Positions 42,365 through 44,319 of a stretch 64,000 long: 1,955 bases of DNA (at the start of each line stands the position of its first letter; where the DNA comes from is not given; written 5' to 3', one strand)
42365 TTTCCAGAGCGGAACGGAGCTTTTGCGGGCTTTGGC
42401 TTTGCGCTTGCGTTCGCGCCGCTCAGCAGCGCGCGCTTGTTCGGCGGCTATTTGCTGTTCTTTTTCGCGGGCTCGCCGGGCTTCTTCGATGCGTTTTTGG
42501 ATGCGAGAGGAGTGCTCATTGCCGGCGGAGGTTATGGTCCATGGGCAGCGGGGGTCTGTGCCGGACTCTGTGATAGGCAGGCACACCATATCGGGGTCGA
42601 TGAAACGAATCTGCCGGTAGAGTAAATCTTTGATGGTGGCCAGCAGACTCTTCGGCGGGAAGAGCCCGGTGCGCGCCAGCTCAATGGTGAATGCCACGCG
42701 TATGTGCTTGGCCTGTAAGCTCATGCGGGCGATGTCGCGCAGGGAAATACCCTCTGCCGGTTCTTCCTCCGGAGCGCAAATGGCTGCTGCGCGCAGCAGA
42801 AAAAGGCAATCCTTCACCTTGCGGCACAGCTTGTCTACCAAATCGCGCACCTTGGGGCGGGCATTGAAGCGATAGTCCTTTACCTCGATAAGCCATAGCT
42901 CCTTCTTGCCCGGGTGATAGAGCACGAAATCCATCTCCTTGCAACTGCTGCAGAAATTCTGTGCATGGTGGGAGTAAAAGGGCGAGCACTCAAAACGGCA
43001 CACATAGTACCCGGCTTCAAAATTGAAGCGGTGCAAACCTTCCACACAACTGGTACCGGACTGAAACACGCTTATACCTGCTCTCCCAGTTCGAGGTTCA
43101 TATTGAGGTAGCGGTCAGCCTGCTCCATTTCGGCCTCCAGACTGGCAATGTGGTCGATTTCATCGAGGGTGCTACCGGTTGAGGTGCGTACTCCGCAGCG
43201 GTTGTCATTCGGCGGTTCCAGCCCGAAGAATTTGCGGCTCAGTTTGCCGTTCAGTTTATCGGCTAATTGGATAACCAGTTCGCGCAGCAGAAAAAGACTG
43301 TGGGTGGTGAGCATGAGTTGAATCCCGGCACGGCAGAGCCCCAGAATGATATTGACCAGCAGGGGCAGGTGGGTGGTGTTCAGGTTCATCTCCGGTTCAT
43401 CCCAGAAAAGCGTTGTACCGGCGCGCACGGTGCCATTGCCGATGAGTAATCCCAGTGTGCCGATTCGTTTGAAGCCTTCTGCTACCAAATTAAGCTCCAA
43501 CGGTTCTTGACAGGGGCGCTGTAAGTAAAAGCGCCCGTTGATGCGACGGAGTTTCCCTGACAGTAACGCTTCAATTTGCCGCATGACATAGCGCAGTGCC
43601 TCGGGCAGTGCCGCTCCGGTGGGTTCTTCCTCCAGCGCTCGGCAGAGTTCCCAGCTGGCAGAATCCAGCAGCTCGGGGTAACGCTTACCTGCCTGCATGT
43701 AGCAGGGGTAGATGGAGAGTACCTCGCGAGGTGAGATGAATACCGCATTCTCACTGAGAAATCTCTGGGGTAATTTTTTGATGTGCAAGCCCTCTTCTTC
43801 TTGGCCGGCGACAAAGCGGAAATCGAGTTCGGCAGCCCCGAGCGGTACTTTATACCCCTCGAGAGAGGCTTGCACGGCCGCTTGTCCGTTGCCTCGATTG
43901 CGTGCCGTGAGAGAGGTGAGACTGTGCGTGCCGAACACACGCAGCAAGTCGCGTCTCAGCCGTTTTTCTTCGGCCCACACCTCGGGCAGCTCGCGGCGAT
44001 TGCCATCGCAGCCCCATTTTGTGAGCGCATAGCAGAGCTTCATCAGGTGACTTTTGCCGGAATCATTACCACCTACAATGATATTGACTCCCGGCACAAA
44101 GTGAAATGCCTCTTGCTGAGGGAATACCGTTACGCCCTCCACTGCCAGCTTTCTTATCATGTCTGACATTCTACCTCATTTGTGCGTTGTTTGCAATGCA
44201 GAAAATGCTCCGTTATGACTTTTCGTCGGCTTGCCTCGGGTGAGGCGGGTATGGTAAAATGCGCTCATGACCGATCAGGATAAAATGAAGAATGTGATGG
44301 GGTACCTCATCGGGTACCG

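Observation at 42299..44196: Uncharacterised ATPase plus Zn-ribbon/PD-(D/E)xK nuclease operon with a polybasic tail (candidate new defence or DNA-surveillance module)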

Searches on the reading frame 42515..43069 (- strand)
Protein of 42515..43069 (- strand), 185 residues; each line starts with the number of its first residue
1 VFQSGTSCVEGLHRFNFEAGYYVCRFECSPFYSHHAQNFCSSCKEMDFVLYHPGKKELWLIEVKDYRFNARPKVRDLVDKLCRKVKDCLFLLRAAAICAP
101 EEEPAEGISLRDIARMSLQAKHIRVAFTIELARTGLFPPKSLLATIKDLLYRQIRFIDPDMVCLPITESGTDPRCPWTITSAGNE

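Call 27: search_protein_representatives(protein=window:42515-43069:-)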
Query: 185 residues. Proteins with E-value up to 0.001 (for the whole library): 266; up to 1e-10: 53; up to 1e-30: 10. The best 150 are listed.
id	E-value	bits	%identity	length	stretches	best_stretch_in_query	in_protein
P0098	1.1e-79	283.1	69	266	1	5-183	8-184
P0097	7.2e-78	277.2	68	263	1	1-182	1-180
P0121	1.7e-65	236.9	60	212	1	1-182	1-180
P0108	1.0e-63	231.1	79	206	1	49-185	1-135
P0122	3.0e-49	183.9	56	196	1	8-152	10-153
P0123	1.2e-48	181.9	66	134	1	7-128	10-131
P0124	4.1e-44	167.1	65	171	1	8-116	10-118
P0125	4.3e-38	147.5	81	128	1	3-81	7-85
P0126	1.1e-35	139.6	96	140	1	116-185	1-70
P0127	6.2e-32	127.4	54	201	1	46-157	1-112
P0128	1.2e-27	113.5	57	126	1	7-99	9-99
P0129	1.5e-27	113.1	48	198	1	63-184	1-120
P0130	3.7e-27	111.8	65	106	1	8-79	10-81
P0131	2.0e-22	96.4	42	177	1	10-177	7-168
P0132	4.6e-21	91.9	40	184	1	12-181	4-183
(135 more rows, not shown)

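Call 88: search_dna_similar(query=window:42515-43069:-, collection=plasmids, mode=protein, max_evalue=0.001, max_rows=15)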
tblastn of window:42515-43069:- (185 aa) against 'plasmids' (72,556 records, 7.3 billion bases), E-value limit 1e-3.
Records with a match: 2; places in all: 2; records where one place covers at least 80% of the query: 2.
Best place of each record, by identity: <60% 2.
By first word of the organism name: Paracoccus 1; Pseudanabaena 1.
By predicted mobility (MOB-suite, as given by PLSDB): non-mobilizable 2.
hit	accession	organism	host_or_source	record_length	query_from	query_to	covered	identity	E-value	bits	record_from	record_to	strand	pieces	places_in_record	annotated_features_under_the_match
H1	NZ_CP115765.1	Paracoccus sp. SCSIO 75233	cell culture,sediment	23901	10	168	86%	31.1%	2e-8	60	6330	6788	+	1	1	hypothetical protein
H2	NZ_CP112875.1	Pseudanabaena galeata CCNP1313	-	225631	15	180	90%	28.0%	1e-4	49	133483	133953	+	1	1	hypothetical protein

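Call 89: search_dna_similar(query=window:42515-43069:-, collection=phages, mode=protein, max_evalue=0.001, max_rows=10)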
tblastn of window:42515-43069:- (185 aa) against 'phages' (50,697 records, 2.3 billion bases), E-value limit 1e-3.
No match.

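Call 90: get_annotated_region(hit=H1, flank=5000)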
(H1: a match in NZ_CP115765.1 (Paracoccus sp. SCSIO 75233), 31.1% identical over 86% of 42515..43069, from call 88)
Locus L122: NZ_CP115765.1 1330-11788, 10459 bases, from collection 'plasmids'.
description: Paracoccus sp. SCSIO 75233 plasmid p7, complete sequence
organism: Paracoccus sp. SCSIO 75233 (NCBI taxid 3017782)
taxonomy: Bacteria; Pseudomonadota; Alphaproteobacteria; Rhodobacterales; Paracoccaceae; Paracoccus; Paracoccus sp. SCSIO 75233
host: -; source: cell culture,sediment; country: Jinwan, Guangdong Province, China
typing (MOB-suite, as given by PLSDB): non-mobilizable
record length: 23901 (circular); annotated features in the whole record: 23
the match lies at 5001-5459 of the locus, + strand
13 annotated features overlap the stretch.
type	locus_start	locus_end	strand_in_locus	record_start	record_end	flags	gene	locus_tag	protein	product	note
CDS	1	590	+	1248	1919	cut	parA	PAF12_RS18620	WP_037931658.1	ParA family partition ATPase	-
CDS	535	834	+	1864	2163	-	-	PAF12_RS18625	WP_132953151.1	hypothetical protein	-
CDS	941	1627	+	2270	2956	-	-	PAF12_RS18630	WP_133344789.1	DNA-processing protein DprA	GO:0009294 - DNA-mediated transformation [Evidence IEA]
CDS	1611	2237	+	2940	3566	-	-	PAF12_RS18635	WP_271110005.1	hypothetical protein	-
CDS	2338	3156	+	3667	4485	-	-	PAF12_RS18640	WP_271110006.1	hypothetical protein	-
CDS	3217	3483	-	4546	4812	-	-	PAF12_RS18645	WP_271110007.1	Txe/YoeB family addiction module toxin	GO:0008219 - cell death [Evidence IEA]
CDS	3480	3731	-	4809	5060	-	-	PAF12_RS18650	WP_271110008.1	type II toxin-antitoxin system prevent-host-death family antitoxin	GO:0008219 - cell death [Evidence IEA]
CDS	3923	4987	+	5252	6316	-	-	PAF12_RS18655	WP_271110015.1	AAA family ATPase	-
CDS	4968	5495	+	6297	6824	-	-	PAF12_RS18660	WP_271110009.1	hypothetical protein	-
CDS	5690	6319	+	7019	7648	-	-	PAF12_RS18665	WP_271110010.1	tyrosine-type recombinase/integrase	GO:0015074 - DNA integration [Evidence IEA]; GO:0006310 - DNA recombination [Evidence IEA]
CDS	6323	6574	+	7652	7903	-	-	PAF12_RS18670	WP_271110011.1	WGR domain-containing protein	-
CDS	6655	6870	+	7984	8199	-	-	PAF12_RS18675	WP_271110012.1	CopG family antitoxin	-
CDS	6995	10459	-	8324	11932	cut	-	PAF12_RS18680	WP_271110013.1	AAA family ATPase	-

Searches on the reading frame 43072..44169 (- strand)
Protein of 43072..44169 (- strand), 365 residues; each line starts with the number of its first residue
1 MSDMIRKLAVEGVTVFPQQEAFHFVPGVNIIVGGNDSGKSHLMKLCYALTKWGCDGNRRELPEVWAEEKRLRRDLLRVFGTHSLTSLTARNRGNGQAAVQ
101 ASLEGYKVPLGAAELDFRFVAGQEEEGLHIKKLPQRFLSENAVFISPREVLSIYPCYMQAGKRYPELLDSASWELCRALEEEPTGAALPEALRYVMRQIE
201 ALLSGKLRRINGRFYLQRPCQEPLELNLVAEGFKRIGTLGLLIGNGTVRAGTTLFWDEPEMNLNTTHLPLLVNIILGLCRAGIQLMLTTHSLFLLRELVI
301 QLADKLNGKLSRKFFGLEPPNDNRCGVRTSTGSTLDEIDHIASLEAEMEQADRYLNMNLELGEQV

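Call 3: search_protein_families(library=pfam, proteins=[window:43072-44169:-], max_evalue=1)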
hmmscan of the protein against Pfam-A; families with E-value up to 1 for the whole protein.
window:43072-44169:- (365 aa): 4 families
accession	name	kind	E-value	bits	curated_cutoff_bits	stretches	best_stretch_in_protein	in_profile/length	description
PF13304.12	AAA_21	-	4e-14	53.8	27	2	205-295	220-303/304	AAA domain, putative AbiEii toxin, Type IV TA system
PF13175.12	AAA_15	-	1.9e-06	28.2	32.1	2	253-293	331-372/374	AAA ATPase domain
PF02463.25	SMC_N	-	0.00024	21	40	1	4-44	1-42/220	RecF/RecN/SMC N terminal domain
PF13476.12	AAA_23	-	0.00042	21.5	27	1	7-50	1-44/201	AAA domain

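Call 4: search_protein_families(library=padloc, proteins=[window:43072-44169:-], max_evalue=1)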
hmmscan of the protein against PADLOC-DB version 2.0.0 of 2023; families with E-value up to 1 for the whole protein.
window:43072-44169:- (365 aa): 54 families (the best 25 are shown)
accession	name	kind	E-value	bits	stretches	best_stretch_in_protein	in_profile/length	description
PDLC04146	HEC-02B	-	1.4e-64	216.3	1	4-357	1-342/344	-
PDLC04213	HEC-02A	-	1.4e-55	187.2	1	4-342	1-317/337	-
PDLC04214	HEC-02A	-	2.4e-40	136.9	1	4-300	1-287/338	-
PDLC02980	AriA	-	1.9e-13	49.1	2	205-295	220-303/304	-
PDLC00102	GajA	-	5.3e-09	33.1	2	4-44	2-41/532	AAA ATPase domain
PDLC04033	PD-T4-4_A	-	5.6e-09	33.7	1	190-300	264-375/460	-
PDLC02335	AbiLi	-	2.2e-08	31.6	1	2-296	47-242/326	AbiLi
PDLC00098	GajA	-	1e-07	29.1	2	4-44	2-41/534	AAA ATPase domain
PDLC02979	AriA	-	5.1e-07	27.8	2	252-294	329-372/373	-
PDLC03878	NsnB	-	5.3e-07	27.7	2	4-51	1-46/345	-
PDLC04177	HEC-01A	-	1.3e-06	25.8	2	1-45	1-45/393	-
PDLC04032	PD-T4-4_A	-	6.7e-06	23.3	1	249-298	345-394/474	-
PDLC02915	ATPase-Toprim_I-B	-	6.9e-06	23.1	2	253-302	258-306/623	-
PDLC04664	PDC-M47A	-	1.5e-05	22.1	1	248-299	319-370/461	-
PDLC02336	AbiLi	-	1.7e-05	22.6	2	211-318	210-313/340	AbiLi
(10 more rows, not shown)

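Call 5: search_protein_families(library=ncbifam, proteins=[window:43072-44169:-], max_evalue=1)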
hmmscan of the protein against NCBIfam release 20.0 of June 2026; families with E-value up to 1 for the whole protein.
window:43072-44169:- (365 aa): 10 families
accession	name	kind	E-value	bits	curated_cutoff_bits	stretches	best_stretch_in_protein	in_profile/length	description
NF002981.0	PRK03695.1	equivalog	0.00087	18.7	281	1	249-292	154-197/253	vitamin B12 ABC transporter ATP-binding protein BtuD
TIGR02673.1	FtsE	equivalog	0.0039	16.9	264.85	1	248-297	153-202/214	cell division ATP-binding protein FtsE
NF038234.1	retron_eff_Eco8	equivalog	0.013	14.1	250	0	28-45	25-42/679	retron Eco8 family effector endonuclease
NF010068.0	PRK13548.1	equivalog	0.056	12.5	261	0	28-46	33-52/261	heme ABC transporter ATP-binding protein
TIGR01166.1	cbiO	subfamily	0.099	12.1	211.8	0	252-292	147-187/190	cobalt ABC transporter, ATP-binding protein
NF003034.1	PRK03918.1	equivalog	0.099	10.6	700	1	21-43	18-40/878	DNA double-strand break repair ATPase Rad50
TIGR02169.1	SMC_prok_A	equivalog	0.11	10.1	729.4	1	5-43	2-40/1165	chromosome segregation protein SMC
NF040873.1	AztA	equivalog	0.12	12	220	0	28-45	20-37/191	zinc ABC transporter ATP-binding protein AztA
NF002572.0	PRK02224.1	equivalog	0.12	10.6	1087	1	20-47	17-44/888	DNA double-strand break repair ATPase Rad50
NF011967.0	PRK15439.1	equivalog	0.17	10.3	586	0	27-47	37-58/510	autoinducer 2 ABC transporter ATP-binding protein LsrA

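Call 8: search_solved_structures(query=window:43072-44169:-, max_evalue=0.01)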
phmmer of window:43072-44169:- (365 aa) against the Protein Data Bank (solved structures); distinct sequences matched with E-value up to 0.01: 0.

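Call 61: search_solved_structures(query=A5, max_evalue=1)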
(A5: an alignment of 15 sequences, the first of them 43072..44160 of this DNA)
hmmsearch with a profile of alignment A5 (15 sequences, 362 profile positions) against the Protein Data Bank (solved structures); distinct sequences matched with E-value up to 1: 110 (the best 60 are shown).
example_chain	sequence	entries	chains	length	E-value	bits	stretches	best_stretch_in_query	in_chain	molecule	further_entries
22bu_B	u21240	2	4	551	4.2e-06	28.9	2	219-301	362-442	AAA family ATPase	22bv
3qkt_A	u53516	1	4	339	1.8e-05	26.8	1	4-49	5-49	DNA double-strand break repair rad50 ATPase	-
4nci_A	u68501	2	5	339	1.9e-05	26.7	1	4-49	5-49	DNA double-strand break repair Rad50 ATPase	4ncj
4nck_A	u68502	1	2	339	1.9e-05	26.7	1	4-49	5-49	DNA double-strand break repair Rad50 ATPase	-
3qku_A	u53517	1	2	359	2.1e-05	26.6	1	4-49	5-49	DNA double-strand break repair rad50 ATPase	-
4nch_A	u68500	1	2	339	2.2e-05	26.5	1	4-49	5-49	DNA double-strand break repair Rad50 ATPase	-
8tzj_A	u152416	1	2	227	3e-05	26.1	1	240-292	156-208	Cell division ATP-binding protein FtsE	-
5h68_A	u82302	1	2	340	3.2e-05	26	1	2-41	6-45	Chromosome partition protein Smc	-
8tzk_A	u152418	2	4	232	3.2e-05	26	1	240-292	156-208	Cell division ATP-binding protein FtsE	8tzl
9vkz_A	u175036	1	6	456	3.4e-05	25.9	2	2-49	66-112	Retron Ec78 probable ATPase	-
8i6o_B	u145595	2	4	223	3.8e-05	25.8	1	240-296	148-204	Cell division ATP-binding protein FtsE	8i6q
1us8_A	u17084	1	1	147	4.1e-05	25.7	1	4-50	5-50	DNA DOUBLE-STRAND BREAK REPAIR RAD50 ATPASE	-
1f2t_A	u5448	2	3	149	4.2e-05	25.6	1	4-50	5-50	RAD50 ABC-ATPASE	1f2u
9vh1_D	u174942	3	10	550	4.7e-05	25.5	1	2-49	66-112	Retron Ec78 probable ATPase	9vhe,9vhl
3zgx_A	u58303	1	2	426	5.2e-05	25.3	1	2-42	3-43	CHROMOSOME PARTITION PROTEIN SMC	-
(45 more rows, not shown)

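Call 68: find_homologous_proteins(query=window:43072-44160:-, max_evalue=0.00001)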
Query window:43072-44160:- (362 aa): 1594 proteins with E <= 0.00001 among 8000 candidates; the best 120 are listed.
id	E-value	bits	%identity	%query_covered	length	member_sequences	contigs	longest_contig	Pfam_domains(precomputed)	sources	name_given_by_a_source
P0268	3.9e-224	761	92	100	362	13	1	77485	PF13175.13,PF13304.13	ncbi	-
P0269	8.7e-215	731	88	100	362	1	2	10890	PF13175.13,PF13304.13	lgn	-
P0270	1.2e-214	730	88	100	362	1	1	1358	PF13175.13,PF13304.13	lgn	-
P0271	3.2e-214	729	88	100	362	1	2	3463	PF13175.13,PF13304.13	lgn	-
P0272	1.2e-213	727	88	100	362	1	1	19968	PF13175.13,PF13304.13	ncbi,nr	ncbi:MAG: AAA family ATPase [Akkermansia sp.]|nr:AAA family ATPase [Akkermansia sp.]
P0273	1.6e-213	726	88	100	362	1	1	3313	PF13175.13,PF13304.13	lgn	-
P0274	2.3e-213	726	88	100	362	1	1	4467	PF13175.13,PF13304.13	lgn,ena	-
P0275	2.3e-213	726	88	100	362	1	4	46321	PF13175.13,PF13304.13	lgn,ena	-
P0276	3.1e-213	725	88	100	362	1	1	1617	PF13175.13,PF13304.13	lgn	-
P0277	3.2e-213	725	88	100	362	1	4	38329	PF13175.13,PF13304.13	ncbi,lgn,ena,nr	ncbi:MAG: AAA family ATPase [Akkermansia sp.]|nr:AAA family ATPase [Akkermansia sp.]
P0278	1.6e-212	723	87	100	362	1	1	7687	PF13175.13,PF13304.13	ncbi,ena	-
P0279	2.1e-212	723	87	100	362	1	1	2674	PF13175.13,PF13304.13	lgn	-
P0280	2.1e-212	723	87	100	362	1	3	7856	PF13175.13,PF13304.13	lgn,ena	-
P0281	4.2e-212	722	87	100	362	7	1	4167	PF13175.13,PF13304.13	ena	-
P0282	1.6e-211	720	88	99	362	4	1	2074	PF13175.13,PF13304.13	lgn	-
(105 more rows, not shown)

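Call 79: predict_structure(alignment_id=A6)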
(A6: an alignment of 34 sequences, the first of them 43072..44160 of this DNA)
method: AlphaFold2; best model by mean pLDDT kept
length: 362 residues; sequences in the alignment: 34
mean_pLDDT: 88.7   pTM: 0.88
mean pLDDT of the five models: 88.7, 86.1, 85.1, 83.9, 76.9
residues with pLDDT >= 90: 219; 70-90: 120; 50-70: 18; < 50: 5
segments of 3 or more residues with pLDDT < 50: 358-362
pLDDT, mean of each block of 10 residues (from residue 1): 94 92 96 90 94 65 92 92 82 93 89 94 92 89 85 88 86 91 90 97 91 94 88 95 95 92 94 96 94 92 92 88 87 86 76 54 37
secondary structure, 60 per line:
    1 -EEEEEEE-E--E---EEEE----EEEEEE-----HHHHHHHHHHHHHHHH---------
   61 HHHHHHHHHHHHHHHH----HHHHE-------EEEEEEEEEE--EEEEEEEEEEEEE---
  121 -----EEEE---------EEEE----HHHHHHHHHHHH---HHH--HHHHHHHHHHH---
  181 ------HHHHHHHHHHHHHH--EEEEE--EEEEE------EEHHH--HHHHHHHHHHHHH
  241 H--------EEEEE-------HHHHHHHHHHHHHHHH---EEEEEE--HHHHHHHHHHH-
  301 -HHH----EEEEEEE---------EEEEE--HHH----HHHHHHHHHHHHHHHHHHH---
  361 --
elements in order: E2-8 E17-20 E25-30 H36-51 H61-76 H81-84 E93-102 E105-117 E126-129 E139-142 H147-158 H167-177 H187-200 E203-207 E210-214 H228-241 E250-254 H262-277 E281-286 H289-299 E309-315 E325-329 H339-357

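Call 81: fold_search(model_id=the predicted structure, library=pdb)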
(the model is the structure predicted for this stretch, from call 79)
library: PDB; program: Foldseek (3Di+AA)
matches with E <= 10: 1568; with E <= 0.001: 658
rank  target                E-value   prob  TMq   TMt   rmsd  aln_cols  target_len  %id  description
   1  8eea_B                3.6e-13  1.00  0.54  0.53  11.0       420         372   13  Structure of E.coli Septu (PtuAB) complex (released 2023-12-27)
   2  5h68_A                7.0e-13  1.00  0.59  0.65   6.6       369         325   15  Crystal structure of an engaged dimer of the Geobacillus stearothermophilus SMC head domain (released 2017-03-15)
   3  5h68_B                2.4e-12  1.00  0.53  0.57   8.7       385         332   15  Crystal structure of an engaged dimer of the Geobacillus stearothermophilus SMC head domain (released 2017-03-15)
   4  8eea_A                2.4e-12  1.00  0.52  0.50  11.5       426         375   14  Structure of E.coli Septu (PtuAB) complex (released 2023-12-27)
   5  8ro9_C                2.7e-12  1.00  0.51  0.56   7.7       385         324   16  Human cohesin SMC1A-HD(longCC-EQ)/RAD21-C complex - Open/closed P-loop conformation (released 2024-09-11)
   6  9n69_D                3.0e-12  1.00  0.50  0.44  10.8       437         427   10  Structure of the retron IA complex with HNH nuclease in the "down" orientation (released 2025-04-23)
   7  4i99_B                3.9e-12  1.00  0.53  0.58   8.4       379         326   13  Crystal structure of the SmcHead bound to the C-winged helix domain of ScpA (released 2013-01-30)
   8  8sux_F                4.4e-12  1.00  0.50  0.49  11.0       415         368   12  Structure of E. coli PtuA hexamer (released 2024-01-10)
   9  8eea_C                6.2e-12  1.00  0.49  0.41  10.8       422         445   14  Structure of E.coli Septu (PtuAB) complex (released 2023-12-27)
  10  6qpq_C                6.9e-12  1.00  0.51  0.48  15.3       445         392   14  The structure of the cohesin head module elucidates the mechanism of ring opening (released 2020-02-05)
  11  4i99_A                1.1e-11  1.00  0.52  0.57   8.1       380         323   13  Crystal structure of the SmcHead bound to the C-winged helix domain of ScpA (released 2013-01-30)
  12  8rob_A                1.1e-11  1.00  0.53  0.53   9.5       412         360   14  Human cohesin SMC1A-HD(longCC-EQ)/RAD21-C complex - ATPgS-Mg-bound conformation (released 2024-09-11)
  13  5xns_A                1.3e-11  1.00  0.53  0.49  16.9       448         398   14  Crystal structure of the Smc head domain with an extended coiled coil bound to the C-terminal domain of ScpA derived f (released 2017-08-02)
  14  8roa_A                1.3e-11  1.00  0.51  0.53   8.6       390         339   16  Human cohesin SMC1A-HD(longCC-EQ)/RAD21-C complex - ADP-bound conformation (released 2024-09-11)
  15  4ncj_A                1.4e-11  1.00  0.55  0.63   8.0       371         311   13  Crystal Structure of Pyrococcus furiosis Rad50 R805E mutation with ADP Beryllium Flouride (released 2014-03-05)
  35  8eea_D                8.4e-11  1.00  0.51  0.41  12.0       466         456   14  Structure of E.coli Septu (PtuAB) complex (released 2023-12-27)
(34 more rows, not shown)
